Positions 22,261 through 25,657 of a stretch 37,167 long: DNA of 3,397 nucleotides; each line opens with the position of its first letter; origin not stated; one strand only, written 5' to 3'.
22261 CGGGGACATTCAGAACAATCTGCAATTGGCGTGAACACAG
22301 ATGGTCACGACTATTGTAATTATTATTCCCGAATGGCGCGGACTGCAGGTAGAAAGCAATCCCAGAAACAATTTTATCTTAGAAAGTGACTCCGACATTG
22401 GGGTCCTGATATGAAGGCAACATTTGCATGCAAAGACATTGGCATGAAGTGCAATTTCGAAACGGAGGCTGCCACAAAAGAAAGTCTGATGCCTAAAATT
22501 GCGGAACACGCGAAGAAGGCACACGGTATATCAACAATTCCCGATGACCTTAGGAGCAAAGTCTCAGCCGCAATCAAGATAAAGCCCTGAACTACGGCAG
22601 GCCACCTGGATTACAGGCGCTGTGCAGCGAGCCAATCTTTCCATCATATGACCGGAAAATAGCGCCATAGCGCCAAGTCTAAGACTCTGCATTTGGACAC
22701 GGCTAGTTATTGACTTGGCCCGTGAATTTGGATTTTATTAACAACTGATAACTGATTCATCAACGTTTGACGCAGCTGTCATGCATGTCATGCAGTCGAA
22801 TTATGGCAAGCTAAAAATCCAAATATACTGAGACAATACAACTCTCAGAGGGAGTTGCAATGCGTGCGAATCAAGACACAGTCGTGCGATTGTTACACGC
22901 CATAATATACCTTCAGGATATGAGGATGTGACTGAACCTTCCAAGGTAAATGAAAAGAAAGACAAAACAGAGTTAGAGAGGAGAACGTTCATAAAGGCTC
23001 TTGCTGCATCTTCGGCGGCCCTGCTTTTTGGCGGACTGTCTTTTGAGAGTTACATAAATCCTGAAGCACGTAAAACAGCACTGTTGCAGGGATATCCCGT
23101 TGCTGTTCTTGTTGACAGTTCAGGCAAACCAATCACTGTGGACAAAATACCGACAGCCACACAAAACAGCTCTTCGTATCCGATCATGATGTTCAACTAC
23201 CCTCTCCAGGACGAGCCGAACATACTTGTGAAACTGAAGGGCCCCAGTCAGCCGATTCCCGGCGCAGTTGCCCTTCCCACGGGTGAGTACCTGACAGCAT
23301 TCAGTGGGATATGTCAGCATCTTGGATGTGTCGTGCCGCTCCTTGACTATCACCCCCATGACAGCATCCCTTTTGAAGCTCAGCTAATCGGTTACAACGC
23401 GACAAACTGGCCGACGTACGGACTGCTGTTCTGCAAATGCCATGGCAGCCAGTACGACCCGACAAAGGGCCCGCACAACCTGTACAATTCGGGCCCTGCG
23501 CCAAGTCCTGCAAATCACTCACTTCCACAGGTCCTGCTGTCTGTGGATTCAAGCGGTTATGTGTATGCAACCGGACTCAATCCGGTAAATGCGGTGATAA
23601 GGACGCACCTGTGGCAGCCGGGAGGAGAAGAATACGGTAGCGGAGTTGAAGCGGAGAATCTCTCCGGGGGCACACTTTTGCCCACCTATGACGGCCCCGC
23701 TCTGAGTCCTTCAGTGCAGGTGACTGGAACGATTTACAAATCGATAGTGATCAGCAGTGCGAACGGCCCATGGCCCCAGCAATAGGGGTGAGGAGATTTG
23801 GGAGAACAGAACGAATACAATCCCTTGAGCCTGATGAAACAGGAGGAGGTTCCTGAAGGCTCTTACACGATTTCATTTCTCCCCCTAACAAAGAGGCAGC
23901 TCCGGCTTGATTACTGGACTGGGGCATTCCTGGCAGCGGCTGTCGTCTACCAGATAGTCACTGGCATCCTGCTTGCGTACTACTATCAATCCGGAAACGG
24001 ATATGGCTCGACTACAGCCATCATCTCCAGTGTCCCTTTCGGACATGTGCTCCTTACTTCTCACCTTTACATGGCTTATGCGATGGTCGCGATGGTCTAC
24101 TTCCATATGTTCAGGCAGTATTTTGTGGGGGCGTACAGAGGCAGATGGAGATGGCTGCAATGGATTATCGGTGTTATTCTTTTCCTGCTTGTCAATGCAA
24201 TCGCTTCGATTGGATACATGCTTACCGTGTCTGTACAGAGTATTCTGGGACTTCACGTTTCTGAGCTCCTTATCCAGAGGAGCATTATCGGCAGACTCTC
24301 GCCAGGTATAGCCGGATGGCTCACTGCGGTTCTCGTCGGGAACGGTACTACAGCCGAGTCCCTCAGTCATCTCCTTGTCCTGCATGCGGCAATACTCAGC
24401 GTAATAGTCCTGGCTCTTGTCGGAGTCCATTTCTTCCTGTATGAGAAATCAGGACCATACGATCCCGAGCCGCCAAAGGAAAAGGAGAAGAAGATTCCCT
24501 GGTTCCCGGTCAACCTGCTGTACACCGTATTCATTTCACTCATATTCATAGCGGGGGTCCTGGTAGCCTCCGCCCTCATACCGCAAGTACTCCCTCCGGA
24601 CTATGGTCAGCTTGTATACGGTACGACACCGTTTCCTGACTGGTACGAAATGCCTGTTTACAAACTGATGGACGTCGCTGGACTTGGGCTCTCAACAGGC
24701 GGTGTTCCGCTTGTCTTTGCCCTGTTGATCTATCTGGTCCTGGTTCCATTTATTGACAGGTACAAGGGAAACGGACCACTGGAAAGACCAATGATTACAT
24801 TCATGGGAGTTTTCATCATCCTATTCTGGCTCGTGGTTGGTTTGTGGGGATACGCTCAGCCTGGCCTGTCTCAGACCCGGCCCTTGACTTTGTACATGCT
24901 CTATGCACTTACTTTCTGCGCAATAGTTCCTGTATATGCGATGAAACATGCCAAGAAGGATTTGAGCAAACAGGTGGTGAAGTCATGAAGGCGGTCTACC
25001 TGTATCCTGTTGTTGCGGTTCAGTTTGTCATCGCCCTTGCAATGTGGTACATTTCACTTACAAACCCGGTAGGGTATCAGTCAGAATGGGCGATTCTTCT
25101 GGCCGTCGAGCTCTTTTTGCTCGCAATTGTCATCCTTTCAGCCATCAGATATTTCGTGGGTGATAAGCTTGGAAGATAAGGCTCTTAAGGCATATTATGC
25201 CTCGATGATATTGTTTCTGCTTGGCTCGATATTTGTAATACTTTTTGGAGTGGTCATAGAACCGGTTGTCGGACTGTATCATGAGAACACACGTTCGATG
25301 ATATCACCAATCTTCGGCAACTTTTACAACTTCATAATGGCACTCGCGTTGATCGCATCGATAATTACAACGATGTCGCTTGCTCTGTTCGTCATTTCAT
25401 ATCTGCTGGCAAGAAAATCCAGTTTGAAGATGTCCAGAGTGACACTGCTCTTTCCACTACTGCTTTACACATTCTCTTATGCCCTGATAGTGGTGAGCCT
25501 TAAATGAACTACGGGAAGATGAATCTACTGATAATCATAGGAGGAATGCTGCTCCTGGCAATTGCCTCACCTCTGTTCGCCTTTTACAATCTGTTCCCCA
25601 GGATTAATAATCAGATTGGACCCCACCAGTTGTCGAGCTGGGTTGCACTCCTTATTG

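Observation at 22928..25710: Rieske-cytochrome b operon followed by three chained mini membrane ORFs: candidate uncharacterised subunits of an archaeal complex-III analogue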

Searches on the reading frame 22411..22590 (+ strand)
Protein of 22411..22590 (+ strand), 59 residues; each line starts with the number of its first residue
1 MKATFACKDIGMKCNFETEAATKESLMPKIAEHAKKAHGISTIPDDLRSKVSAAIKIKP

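Call 33: search_protein_families(library=pfam, proteins=[window:22411-22590:+], max_evalue=0.0001)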
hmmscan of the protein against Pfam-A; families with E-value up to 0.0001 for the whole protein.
window:22411-22590:+ (59 aa): 1 family
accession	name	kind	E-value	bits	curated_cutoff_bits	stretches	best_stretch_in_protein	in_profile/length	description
PF06348.16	DUF1059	-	3.1e-20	72.6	21.1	1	4-56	3-55/56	Protein of unknown function (DUF1059)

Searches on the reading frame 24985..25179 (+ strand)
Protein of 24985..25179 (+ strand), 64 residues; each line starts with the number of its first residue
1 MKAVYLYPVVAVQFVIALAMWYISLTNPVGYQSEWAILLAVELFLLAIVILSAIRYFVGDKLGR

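Call 4: search_protein_families(library=pfam, proteins=[window:24985-25179:+], max_evalue=1)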
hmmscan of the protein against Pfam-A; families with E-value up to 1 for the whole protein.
window:24985-25179:+ (64 aa): 1 family
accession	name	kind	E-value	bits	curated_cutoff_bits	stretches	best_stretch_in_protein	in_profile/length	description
PF04246.17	RseC_MucC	-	0.6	10.5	24.4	1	3-55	69-115/130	Positive regulator of sigma(E), RseC/MucC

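Call 26: search_solved_structures(query=A3, max_evalue=10)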
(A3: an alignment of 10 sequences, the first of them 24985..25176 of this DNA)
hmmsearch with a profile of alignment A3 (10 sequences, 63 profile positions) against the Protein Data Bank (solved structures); distinct sequences matched with E-value up to 10: 2.
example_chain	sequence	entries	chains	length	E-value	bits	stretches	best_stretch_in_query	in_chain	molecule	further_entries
2mmu_A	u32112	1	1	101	0.082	15.7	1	30-56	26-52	Cell division protein CrgA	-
9nm2_A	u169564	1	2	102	0.083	15.7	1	30-56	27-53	Cell division protein CrgA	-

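Call 79: search_protein_families(library=ncbifam, proteins=[window:24985-25179:+], max_evalue=0.01)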
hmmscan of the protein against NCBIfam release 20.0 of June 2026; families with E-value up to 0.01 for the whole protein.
window:24985-25179:+ (64 aa): 0 families

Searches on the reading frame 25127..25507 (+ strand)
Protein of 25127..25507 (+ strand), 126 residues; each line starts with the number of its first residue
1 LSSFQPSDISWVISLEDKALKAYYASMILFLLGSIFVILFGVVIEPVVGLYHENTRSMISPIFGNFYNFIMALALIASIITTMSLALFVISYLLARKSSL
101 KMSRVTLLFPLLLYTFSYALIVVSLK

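Call 4: search_protein_families(library=pfam, proteins=[window:25127-25507:+], max_evalue=1)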
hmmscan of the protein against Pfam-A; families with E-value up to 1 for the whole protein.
window:25127-25507:+ (126 aa): 0 families

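Call 23: find_homologous_proteins(query=A1, max_evalue=0.001)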
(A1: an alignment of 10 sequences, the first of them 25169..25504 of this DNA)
Query A1 (10 sequences) (112 aa, profile of the alignment): 82 proteins with E <= 0.001 among 4186 candidates.
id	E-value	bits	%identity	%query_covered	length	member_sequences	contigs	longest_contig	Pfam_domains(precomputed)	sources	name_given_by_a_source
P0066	4.6e-43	164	46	97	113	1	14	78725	-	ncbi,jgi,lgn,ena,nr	ncbi:MAG: hypothetical protein M1402_04565 [Candidatus Thermoplasmatota archaeon]|nr:hypothetical pr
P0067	8.8e-43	163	37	99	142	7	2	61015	-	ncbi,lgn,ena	-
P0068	1.8e-42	162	40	98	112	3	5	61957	-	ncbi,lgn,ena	-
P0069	2.4e-42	162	43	98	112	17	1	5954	-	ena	-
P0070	3.9e-42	161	40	94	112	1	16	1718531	-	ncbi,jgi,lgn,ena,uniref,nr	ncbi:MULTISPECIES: hypothetical protein [Acidiplasma]|jgi:hypothetical protein|uniref:Uncharacterize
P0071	5.3e-42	160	42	98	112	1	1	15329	-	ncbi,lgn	-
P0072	7.4e-42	160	40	98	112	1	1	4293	-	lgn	-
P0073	1.9e-41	159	54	98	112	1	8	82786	-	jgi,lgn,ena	jgi:hypothetical protein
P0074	3.2e-41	158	42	99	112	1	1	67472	-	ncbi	ncbi:MAG: hypothetical protein QXZ44_00850 [Ferroplasma sp.]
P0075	4.5e-41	157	41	99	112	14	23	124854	-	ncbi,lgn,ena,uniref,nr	ncbi:hypothetical protein [Ferroplasma sp.]|uniref:hypothetical protein n=1 Tax=Ferroplasma sp. TaxI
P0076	6.5e-41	157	39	98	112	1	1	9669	-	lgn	-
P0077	1.2e-40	156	39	98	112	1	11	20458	-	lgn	-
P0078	1.3e-40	156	40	98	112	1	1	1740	-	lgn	-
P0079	2.6e-40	155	39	99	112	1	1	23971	-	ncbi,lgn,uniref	ncbi:hypothetical protein [Ferroplasma sp.]|uniref:hypothetical protein n=1 Tax=Ferroplasma sp. TaxI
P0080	4.0e-40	154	42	99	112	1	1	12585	-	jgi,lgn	jgi:magnesium-transporting ATPase (P-type)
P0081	5.2e-40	154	53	91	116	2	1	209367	-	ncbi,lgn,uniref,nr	ncbi:hypothetical protein [Picrophilus oshimae]|uniref:Uncharacterized protein n=1 Tax=Picrophilus t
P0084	9.8e-40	153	38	98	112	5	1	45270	-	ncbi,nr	ncbi:MAG: hypothetical protein OWQ34_05510 [Thermoplasma acidophilum]|nr:hypothetical protein [Therm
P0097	8.4e-39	150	40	98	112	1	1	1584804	-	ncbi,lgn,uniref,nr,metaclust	ncbi:TVG0368053 [Thermoplasma volcanium GSS1]|uniref:TVG0368053 protein n=1 Tax=Thermoplasma volcani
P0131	2.3e-33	133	100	89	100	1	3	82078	-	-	-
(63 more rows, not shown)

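Call 24: search_solved_structures(query=A1, max_evalue=10)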
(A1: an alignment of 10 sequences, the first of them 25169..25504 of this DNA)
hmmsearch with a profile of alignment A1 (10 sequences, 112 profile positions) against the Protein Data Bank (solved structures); distinct sequences matched with E-value up to 10: 7.
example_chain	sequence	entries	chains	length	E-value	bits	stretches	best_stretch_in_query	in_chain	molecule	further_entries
6bo5_A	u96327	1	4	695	0.89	13.1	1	28-65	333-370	Transient receptor potential cation channel subfamily V member 2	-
6bo4_A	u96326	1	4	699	0.89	13.1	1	28-65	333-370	Transient receptor potential cation channel subfamily V member 2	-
6u84_A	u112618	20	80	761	0.99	13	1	28-65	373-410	Transient receptor potential cation channel subfamily V member 2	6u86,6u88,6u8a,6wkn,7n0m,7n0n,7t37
9b3w_A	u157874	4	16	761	0.99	13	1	28-65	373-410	Transient receptor potential cation channel subfamily V member 2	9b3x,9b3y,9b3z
11id_A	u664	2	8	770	1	12.9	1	28-65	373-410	Transient receptor potential cation channel subfamily V member 2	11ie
5hi9_A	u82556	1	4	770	1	12.9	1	28-65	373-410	Transient Receptor Potential Cation Channel Subfamily V Member 2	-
7zjd_A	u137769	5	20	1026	1.4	12.5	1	28-65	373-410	Transient receptor potential cation channel subfamily V member 2,Enhanced green fluorescen | Transient receptor potential cation channel subfamily V member 2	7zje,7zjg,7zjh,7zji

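Call 45: predict_structure(alignment_id=A5)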
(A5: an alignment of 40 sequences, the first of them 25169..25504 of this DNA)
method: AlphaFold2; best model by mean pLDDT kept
length: 112 residues; sequences in the alignment: 40
mean_pLDDT: 92.9   pTM: 0.82
mean pLDDT of the five models: 92.9, 92.8, 92.7, 91.6, 91.3
residues with pLDDT >= 90: 84; 70-90: 26; 50-70: 2; < 50: 0
segments of 3 or more residues with pLDDT < 50: none
pLDDT, mean of each block of 10 residues (from residue 1): 91 98 95 86 87 92 98 97 91 96 95 76
secondary structure, 60 per line:
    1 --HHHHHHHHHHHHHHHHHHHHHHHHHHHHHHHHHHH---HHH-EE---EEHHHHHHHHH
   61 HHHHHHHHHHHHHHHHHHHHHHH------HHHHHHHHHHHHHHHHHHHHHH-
elements in order: H3-37 H52-83 H90-111

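Call 46: search_protein_representatives(alignment_id=A5)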
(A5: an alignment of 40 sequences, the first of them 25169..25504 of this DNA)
Query: 40 sequences, 112 profile positions. Proteins with E-value up to 0.001 (for the whole library): 8; up to 1e-10: 7; up to 1e-30: 4. The best 8 are listed.
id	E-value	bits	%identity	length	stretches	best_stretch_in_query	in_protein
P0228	1.6e-39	150.8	-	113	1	1-110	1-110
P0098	6.5e-39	148.8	-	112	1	1-111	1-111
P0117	1.3e-36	141.5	-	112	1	1-111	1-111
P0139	2.8e-34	133.9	-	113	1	3-111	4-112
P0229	6.6e-30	119.8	-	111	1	7-110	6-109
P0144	5.0e-29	117.0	-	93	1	1-91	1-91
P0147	1.8e-23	99.1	-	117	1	2-70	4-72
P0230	2.5e-06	43.9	-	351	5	37-84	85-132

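Call 51: fold_search(model_id=the predicted structure, library=pdb)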
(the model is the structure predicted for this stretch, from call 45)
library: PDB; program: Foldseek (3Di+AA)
matches with E <= 10: 36; with E <= 0.001: 0
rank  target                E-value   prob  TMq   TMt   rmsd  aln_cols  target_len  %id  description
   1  7uzf_f                1.7e+00  0.80  0.48  0.61   6.7        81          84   17  Rat Kidney V-ATPase with SidK, State 1 (released 2023-11-22)
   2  8px9_A                2.1e+00  0.33  0.40  0.11   4.2        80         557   18  Structure of the antibacterial peptide ABC transporter McjD, solved at wavelength 2.75 A (released 2023-10-25)
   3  6h2f_F                3.7e+00  0.23  0.48  0.20  21.6       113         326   17  Structure of the pre-pore AhlB of the tripartite alpha-pore forming toxin, AHL, from Aeromonas hydrophila. (released 2019-07-10)
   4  3gvm_B                4.5e+00  0.47  0.54  0.62   4.4        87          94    6  Structure of the homodimeric WXG-100 family protein from Streptococcus agalactiae (released 2010-09-08)
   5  8b6h_EG               4.5e+00  0.25  0.43  0.47   6.7        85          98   14  Cryo-EM structure of cytochrome c oxidase dimer (complex IV) from respiratory supercomplex of Tetrahymena thermophila (released 2023-03-29)
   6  4pl0_A                4.5e+00  0.18  0.40  0.10   4.2        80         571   18  Crystal structure of the antibacterial peptide ABC transporter McjD in an outward occluded state (released 2014-06-18)
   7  7u8o_f                5.0e+00  0.35  0.45  0.58   6.8        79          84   15  Structure of porcine V-ATPase with mEAK7 and SidK, Rotary state 2 (released 2022-07-06)
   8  8px9_B                5.0e+00  0.23  0.43  0.11   3.9        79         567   14  Structure of the antibacterial peptide ABC transporter McjD, solved at wavelength 2.75 A (released 2023-10-25)
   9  3gwk_C                5.3e+00  0.44  0.54  0.61   4.3        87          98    6  Structure of the homodimeric WXG-100 family protein from Streptococcus agalactiae (released 2010-09-08)
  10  8iuf_E9               5.3e+00  0.06  0.24  0.19  11.6       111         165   14  Cryo-EM structure of Euglena gracilis super-complex I+III2+IV, composite (released 2024-02-28)
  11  2wdq_C                5.3e+00  0.04  0.24  0.22  10.8       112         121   17  E. coli succinate:quinone oxidoreductase (SQR) with carboxin bound (released 2009-08-25)
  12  2wu2_C                5.3e+00  0.04  0.22  0.20  11.2       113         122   17  Crystal structure of the E. coli succinate:quinone oxidoreductase (SQR) SdhC His84Met mutant (released 2010-08-25)
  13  4pl0_B                5.9e+00  0.15  0.41  0.10   4.0        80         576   18  Crystal structure of the antibacterial peptide ABC transporter McjD in an outward occluded state (released 2014-06-18)
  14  5nl1_C                5.9e+00  0.11  0.35  0.30   6.1       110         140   11  Shigella IpaA-VBS3/TBS in complex with the Talin VBS1 domain 488-512 (released 2018-05-16)
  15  3gvm_A                6.2e+00  0.38  0.54  0.62   4.3        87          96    6  Structure of the homodimeric WXG-100 family protein from Streptococcus agalactiae (released 2010-09-08)
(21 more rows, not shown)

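Call 55: list_cluster_members(proteins=[P0084, P0097, P0159, P0081, P0070])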
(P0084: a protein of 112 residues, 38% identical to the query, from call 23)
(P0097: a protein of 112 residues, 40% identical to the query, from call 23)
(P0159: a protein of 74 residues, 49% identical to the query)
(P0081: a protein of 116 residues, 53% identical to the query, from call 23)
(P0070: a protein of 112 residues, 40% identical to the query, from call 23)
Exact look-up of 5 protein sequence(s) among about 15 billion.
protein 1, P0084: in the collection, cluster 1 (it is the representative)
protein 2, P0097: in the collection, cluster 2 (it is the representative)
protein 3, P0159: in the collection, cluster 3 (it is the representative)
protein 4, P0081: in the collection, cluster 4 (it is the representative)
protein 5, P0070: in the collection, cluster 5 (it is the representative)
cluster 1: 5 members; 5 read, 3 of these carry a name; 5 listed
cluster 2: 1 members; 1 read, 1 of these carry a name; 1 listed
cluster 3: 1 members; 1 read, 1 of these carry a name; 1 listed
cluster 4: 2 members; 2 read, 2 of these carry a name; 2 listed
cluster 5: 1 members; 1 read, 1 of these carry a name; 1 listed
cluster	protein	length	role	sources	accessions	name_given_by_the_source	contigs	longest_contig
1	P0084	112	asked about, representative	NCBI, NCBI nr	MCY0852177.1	MAG: hypothetical protein OWQ34_05510 [Thermoplasma acidophilum] | hypothetical protein [Thermoplasma acidophilum]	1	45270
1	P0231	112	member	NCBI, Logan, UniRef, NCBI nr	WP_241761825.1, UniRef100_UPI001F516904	hypothetical protein [Thermoplasma acidophilum] | hypothetical protein n=1 Tax=Thermoplasma acidophilum TaxID=2303 RepID=UPI001F516904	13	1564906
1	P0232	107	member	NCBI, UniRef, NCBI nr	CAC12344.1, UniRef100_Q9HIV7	hypothetical membrane protein [Thermoplasma acidophilum] | Hypothetical membrane protein n=1 Tax=Thermoplasma acidophilum (strain ATCC 25905 / DSM ...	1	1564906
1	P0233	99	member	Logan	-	-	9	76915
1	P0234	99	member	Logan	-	-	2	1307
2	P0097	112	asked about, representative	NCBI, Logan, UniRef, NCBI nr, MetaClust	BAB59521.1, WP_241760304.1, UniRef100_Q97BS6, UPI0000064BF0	TVG0368053 [Thermoplasma volcanium GSS1] | TVG0368053 protein n=1 Tax=Thermoplasma volcanium (strain ATCC 51530 / DSM 4299 / JCM ... | hypothetical protein [Thermoplasma volcanium]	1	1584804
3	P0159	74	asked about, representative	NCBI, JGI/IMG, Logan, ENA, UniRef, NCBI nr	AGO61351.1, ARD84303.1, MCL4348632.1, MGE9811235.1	hypothetical protein ACLIKE_07825 [Ferroplasma acidiphilum] | hypothetical protein | Uncharacterized protein n=2 Tax=Ferroplasma TaxID=74968 RepID=S0AQZ0_FERAC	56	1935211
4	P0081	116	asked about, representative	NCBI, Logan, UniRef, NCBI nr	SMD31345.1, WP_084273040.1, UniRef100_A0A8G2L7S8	hypothetical protein [Picrophilus oshimae] | Uncharacterized protein n=1 Tax=Picrophilus torridus (strain ATCC 700027 / DSM 9790 / JCM ...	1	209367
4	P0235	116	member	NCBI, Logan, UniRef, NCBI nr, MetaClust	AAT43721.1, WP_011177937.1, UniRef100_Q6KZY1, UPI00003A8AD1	hypothetical protein [Picrophilus oshimae] | Uncharacterized protein n=1 Tax=Picrophilus torridus (strain ATCC 700027 / DSM 9790 / JCM ... | status=active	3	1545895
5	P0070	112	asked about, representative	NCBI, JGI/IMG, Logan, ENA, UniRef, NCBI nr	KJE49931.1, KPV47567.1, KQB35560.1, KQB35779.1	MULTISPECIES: hypothetical protein [Acidiplasma] | hypothetical protein | Uncharacterized protein n=2 Tax=Acidiplasma TaxID=507753 RepID=A0A0Q1B6P4_9ARCH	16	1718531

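Call 79: search_protein_families(library=ncbifam, proteins=[window:25169-25507:+], max_evalue=0.01)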
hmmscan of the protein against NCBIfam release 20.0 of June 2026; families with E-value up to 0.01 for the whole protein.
window:25169-25507:+ (112 aa): 0 families
